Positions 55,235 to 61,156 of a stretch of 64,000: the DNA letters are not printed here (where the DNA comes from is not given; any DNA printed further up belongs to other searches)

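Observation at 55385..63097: Two-gene unit: flotillin-like SPFH scaffold with extended EA-repeat, followed 6 nt later by a 1873-aa coiled-coil protein carrying one MoxR/AAA_5 ATPase core. This is a candidate undescribed membrane-associated ATPase system.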

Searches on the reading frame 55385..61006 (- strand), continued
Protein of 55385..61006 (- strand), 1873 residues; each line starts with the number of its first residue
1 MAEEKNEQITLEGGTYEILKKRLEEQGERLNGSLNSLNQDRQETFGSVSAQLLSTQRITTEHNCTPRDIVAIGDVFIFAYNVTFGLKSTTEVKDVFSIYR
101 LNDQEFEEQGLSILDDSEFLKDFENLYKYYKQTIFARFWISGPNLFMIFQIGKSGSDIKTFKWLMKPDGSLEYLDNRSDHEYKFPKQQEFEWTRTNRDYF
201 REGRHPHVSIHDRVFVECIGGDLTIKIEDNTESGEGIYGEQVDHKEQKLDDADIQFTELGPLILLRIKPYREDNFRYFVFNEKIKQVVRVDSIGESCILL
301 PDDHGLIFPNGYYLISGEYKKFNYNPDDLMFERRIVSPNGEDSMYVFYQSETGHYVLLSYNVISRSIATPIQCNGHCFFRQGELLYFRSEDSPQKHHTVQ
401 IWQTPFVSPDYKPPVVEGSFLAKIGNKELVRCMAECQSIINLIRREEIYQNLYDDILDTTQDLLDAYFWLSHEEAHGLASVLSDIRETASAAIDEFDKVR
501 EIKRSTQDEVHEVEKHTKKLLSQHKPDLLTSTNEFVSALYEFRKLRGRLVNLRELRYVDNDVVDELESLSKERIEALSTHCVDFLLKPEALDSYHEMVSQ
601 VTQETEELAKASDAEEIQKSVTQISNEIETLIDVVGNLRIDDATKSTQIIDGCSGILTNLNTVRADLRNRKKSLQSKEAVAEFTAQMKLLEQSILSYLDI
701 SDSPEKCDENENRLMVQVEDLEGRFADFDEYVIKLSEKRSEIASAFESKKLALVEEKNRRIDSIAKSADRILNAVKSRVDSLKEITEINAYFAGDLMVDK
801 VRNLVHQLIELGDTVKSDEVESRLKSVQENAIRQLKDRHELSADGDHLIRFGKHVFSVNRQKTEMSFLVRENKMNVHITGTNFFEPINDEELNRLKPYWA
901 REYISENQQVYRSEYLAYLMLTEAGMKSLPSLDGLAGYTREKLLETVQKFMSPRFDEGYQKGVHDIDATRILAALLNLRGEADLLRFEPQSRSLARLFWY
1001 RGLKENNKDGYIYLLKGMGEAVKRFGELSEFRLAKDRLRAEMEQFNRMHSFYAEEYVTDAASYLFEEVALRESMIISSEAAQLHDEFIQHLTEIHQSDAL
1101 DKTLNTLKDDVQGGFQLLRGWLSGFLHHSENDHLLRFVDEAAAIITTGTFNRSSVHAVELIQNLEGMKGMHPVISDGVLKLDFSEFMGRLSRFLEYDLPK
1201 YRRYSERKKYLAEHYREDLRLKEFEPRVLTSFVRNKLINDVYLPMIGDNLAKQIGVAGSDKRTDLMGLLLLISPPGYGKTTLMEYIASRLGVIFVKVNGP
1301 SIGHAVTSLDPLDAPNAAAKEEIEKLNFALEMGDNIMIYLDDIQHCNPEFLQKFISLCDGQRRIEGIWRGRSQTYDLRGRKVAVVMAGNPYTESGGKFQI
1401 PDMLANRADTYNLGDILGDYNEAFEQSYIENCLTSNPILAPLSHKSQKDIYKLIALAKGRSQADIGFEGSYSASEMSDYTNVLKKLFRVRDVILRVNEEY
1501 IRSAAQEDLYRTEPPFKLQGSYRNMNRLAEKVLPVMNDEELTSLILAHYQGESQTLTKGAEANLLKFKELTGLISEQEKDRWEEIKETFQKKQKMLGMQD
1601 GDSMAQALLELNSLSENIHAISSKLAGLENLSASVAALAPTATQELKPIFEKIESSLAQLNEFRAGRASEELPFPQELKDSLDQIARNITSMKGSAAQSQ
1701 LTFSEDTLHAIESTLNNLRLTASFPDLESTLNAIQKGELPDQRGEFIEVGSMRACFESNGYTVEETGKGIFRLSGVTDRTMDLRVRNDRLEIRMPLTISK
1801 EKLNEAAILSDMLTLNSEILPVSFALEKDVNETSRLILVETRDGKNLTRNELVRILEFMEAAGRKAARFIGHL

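Call 17: find_related_loci(query=A1, collection=genome_contigs, flank=8000)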
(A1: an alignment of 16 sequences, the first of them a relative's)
Query A1 (1873 aa) in genome_contigs; peptide patterns used: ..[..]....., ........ (x = any residue, [..] = any of these).
600 stretches matched a pattern (row limit reached: there are more); 596 encode a relative of the query (tblastn E <= 1e-3); the best 80 are kept; 80 distinct loci.
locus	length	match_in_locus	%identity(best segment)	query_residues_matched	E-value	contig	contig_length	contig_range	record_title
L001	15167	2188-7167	50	4-1662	0e+0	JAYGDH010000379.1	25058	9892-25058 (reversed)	MAG: Pirellulaceae bacterium isolate OC3_3000m_MAG_123 OC3_3000m_contig_29295, whole genome shotgun sequence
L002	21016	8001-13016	50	2-1662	0e+0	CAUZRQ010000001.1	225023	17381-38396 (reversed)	MAG: Planctomycetota bacterium isolate CB6_AW.30 genome assembly, contig: Ga0310123_10000003, whole genome shotgun seque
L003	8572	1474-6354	51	7-1625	0e+0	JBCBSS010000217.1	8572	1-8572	MAG: Bacteroidota bacterium isolate J06638_29 NODE_217_length_8572_cov_9.057092, whole genome shotgun sequence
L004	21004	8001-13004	50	7-1666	0e+0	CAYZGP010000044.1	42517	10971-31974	MAG TPA_asm: uncultured Pirellulaceae bacterium isolate SRP114822_co2_89 genome assembly, contig: NODE_748_length_42517_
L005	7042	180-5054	50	10-1625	0e+0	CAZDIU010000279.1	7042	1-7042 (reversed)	MAG TPA_asm: uncultured Desulfobacterales bacterium isolate binchicken_co168_310 genome assembly, contig: NODE_16516_len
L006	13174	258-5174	50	8-1645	0e+0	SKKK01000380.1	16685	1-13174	MAG: Planctomycetaceae bacterium isolate CSSed162cmA_153 CSSed16-2cmA-8530, whole genome shotgun sequence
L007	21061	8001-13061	49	8-1673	0e+0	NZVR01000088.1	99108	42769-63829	MAG: Blastopirellula sp. isolate NAT61 40924, whole genome shotgun sequence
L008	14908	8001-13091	49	9-1705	0e+0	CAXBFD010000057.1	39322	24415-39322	MAG TPA_asm: uncultured bacterium isolate ERR2762125_concoct_30 genome assembly, contig: ERZ3421902.465, whole genome sh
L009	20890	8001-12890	50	7-1626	0e+0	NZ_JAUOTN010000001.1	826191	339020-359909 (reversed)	Pontibacter coccineus strain BT731 NODE_1_length_826191_cov_40.291961, whole genome shotgun sequence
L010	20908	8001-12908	51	1-1626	0e+0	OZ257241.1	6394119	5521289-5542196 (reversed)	MAG: Roseivirga sp. isolate 41ee1c54-7d41-4592-86ce-9a47ec6e0262 genome assembly, chromosome: 1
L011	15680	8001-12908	50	8-1626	0e+0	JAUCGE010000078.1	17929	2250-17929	Desulfobacterales bacterium HSG16 NODE_113_length_17929, whole genome shotgun sequence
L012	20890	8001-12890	49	3-1626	0e+0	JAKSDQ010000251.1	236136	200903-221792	MAG: Cytophagales bacterium isolate MAG.99 k141_3263335, whole genome shotgun sequence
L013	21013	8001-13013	48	3-1693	0e+0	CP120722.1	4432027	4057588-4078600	Kiritimatiellota bacterium B12222 chromosome, complete genome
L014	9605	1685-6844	48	8-1718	0e+0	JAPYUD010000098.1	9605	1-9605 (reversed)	MAG: Pirellulaceae bacterium isolate PW8.concoct.81 PW8_8008_length_9605_cov_6.997696, whole genome shotgun sequence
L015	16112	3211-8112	50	1-1625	0e+0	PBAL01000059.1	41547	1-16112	MAG: Verrucomicrobiales bacterium isolate SP5 MHASMcontig_2483334, whole genome shotgun sequence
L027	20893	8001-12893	49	1-1631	0e+0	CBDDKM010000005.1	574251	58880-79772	MAG: Parvicellaceae bacterium isolate 2f2d11d2-0c83-4b6d-90d6-ffcac063f1ac genome assembly, contig: contig_5, whole geno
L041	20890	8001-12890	48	7-1628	0e+0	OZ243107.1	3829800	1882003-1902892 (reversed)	MAG: Owenweeksia sp. isolate 26eab29c-8eb0-4f4d-a16a-92e4b856c0c0 genome assembly, chromosome: 1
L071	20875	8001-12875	48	2-1625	0e+0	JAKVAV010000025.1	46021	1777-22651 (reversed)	MAG: Flavobacteriales bacterium isolate ALOHA_ZT_11 ZT-Flavobacteriales-1_25, whole genome shotgun sequence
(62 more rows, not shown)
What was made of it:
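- The distribution across phyla is patchy (call 17).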

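Call 23: search_protein_families(library=pfam, proteins=[L041:3744-4475:+, L027:3746-4144:+, L071:2990-3775:-], max_evalue=0.1)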
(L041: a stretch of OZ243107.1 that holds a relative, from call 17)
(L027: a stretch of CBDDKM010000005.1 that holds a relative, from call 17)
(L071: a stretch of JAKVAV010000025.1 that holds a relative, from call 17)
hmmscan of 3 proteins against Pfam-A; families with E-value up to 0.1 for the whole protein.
L041:3744-4475:+ (243 aa): 3 families
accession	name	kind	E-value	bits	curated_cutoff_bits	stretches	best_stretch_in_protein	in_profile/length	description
PF04012.17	PspA_IM30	-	2.5e-40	138.8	33.9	1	2-230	1-217/220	PspA/IM30 family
PF20492.3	ERM_helical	-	0.0088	16.5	40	1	60-153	21-114/120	Ezrin/radixin/moesin, alpha-helical domain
PF24026.1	DUF7337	-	0.025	15.1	30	0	20-47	14-41/61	Family of unknown function (DUF7337)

L027:3746-4144:+ (132 aa): 3 families
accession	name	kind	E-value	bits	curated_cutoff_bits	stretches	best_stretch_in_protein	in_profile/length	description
PF22550.1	CesT_Tir_1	-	2.9e-58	195.9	27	1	1-130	1-130/131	CesT_Tir_1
PF10722.14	YbjN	-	1.6e-07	32.1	22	1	6-121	3-120/126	Putative bacterial sensory transduction regulator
PF05932.18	CesT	-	0.013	16.1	22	1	50-112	43-109/119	Tir chaperone protein (CesT) family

L071:2990-3775:- (261 aa): 6 families
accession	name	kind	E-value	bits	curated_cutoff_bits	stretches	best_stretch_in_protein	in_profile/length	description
PF01381.28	HTH_3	-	1.4e-11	44.7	23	1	8-62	1-55/55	Helix-turn-helix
PF12844.13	HTH_19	-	1.1e-08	35.3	30.2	1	5-65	1-61/64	Helix-turn-helix domain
PF13560.12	HTH_31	-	1.8e-05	25.4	27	1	8-61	6-60/64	Helix-turn-helix domain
PF13443.12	HTH_26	-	0.00012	22.7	22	1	7-63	1-58/63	Cro/C1-type HTH DNA-binding domain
PF15731.11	MqsA_antitoxin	-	0.0093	16.5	30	1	5-48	71-114/131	Antitoxin component of bacterial toxin-antitoxin system, MqsA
PF22495.2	HTH_92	-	0.02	14.6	27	1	9-44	1-36/45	RsaL-like HTH domain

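Call 24: find_encoding_contigs(protein=P0001, flank=10000, max_places=2)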
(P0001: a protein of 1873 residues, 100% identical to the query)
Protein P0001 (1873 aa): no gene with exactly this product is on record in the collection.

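Call 30: list_cluster_members(proteins=[P0001, P0121, P0002, P0006])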
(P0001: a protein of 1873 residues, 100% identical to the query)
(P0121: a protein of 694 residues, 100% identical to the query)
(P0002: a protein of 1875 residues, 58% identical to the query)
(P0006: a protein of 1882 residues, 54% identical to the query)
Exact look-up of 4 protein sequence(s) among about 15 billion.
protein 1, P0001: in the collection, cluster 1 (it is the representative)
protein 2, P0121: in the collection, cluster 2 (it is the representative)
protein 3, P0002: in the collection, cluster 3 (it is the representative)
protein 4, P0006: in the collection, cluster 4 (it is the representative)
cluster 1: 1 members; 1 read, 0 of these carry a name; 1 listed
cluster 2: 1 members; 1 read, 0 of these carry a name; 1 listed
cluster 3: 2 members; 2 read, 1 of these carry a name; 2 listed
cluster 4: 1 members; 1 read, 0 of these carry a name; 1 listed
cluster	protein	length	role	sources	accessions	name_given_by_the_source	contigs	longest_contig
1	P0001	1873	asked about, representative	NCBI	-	-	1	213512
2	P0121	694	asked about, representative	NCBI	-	-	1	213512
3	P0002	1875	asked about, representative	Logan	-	-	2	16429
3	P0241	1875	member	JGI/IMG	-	ATPase involved in DNA repair/AAA domain (dynein-related subfamily)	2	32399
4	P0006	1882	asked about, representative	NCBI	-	-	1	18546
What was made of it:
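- Tried and rejected: The cluster look-up gave no names (call 30).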

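Call 61: find_encoding_contigs(protein=P0009, flank=10000, max_places=1)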
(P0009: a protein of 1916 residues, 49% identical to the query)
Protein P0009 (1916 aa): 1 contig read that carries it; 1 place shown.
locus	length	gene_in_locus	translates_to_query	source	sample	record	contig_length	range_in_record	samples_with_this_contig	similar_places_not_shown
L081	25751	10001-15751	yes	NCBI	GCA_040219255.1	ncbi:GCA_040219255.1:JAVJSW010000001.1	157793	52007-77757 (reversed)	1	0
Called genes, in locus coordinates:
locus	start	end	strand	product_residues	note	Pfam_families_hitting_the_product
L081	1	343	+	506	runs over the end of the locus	PF00883:Peptidase_M17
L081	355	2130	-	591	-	PF13231:PMT_2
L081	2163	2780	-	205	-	PF07963:N_methyl, PF08334:T2SSG (faint)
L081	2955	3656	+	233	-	PF04525:LOR (weak)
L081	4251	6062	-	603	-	PF02776:TPP_enzyme_N, PF00205:TPP_enzyme_M, PF02775:TPP_enzyme_C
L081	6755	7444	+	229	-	-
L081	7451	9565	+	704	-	-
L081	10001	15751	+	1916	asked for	PF12458:DUF3686, PF25472:DUF7902, PF00004:AAA (weak)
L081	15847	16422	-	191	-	PF00210:Ferritin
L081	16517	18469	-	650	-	PF01839:FG-GAP (weak), PF13517:FG-GAP_3 (faint), PF01839:FG-GAP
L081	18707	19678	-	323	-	PF13593:SBF_like, PF01758:SBF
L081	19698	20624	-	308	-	PF07228:SpoIIE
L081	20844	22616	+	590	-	PF00512:HisKA, PF02518:HATPase_c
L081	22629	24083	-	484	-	PF00270:DEAD, PF00271:Helicase_C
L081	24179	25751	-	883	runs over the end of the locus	PF13231:PMT_2 (weak)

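Call 62: search_protein_families(library=pfam, proteins=[L081:6755-7444:+], max_evalue=0.1)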
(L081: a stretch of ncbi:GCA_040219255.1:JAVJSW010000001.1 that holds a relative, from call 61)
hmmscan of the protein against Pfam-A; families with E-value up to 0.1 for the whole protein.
L081:6755-7444:+ (229 aa): 1 family
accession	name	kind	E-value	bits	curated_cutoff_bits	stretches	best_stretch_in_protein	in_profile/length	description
PF21001.2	YqiJ_N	-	0.016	15.9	23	1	15-108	3-85/116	Inner membrane protein YqiJ, N-terminal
